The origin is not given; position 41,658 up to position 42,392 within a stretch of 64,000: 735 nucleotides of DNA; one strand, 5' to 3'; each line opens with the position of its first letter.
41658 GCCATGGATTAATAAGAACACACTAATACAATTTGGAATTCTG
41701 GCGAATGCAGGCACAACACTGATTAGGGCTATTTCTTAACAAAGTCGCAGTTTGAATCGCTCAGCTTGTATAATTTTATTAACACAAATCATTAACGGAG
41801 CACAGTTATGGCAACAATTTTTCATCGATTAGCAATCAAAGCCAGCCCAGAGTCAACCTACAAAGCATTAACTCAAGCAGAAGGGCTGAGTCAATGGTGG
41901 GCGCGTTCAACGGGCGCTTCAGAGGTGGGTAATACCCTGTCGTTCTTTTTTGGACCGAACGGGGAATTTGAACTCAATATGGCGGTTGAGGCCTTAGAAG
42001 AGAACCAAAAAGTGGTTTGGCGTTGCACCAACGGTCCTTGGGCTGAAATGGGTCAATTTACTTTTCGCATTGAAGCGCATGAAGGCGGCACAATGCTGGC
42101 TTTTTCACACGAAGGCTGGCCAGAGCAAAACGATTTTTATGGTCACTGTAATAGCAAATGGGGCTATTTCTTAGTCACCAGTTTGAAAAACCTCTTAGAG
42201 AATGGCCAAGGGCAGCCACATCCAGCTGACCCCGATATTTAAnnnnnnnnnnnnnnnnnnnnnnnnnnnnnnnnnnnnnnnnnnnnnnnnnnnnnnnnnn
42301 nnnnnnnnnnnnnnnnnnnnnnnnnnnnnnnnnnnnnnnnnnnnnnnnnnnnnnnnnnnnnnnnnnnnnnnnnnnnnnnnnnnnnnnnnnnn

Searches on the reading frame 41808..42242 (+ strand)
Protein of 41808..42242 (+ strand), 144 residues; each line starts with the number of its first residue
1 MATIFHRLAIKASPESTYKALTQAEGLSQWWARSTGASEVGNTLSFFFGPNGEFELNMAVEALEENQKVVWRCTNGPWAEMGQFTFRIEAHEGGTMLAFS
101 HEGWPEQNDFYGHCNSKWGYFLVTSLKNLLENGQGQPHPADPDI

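Call 57: search_protein_families(library=pfam, proteins=[window:41808-42242:+], max_evalue=0.00001)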
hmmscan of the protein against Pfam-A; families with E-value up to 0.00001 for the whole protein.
window:41808-42242:+ (144 aa): 1 family
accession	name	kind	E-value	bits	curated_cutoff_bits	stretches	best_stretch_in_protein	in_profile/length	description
PF08327.17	AHSA1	-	2.5e-15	57.2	22.1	1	11-131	1-125/125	Activator of Hsp90 ATPase homolog 1-like protein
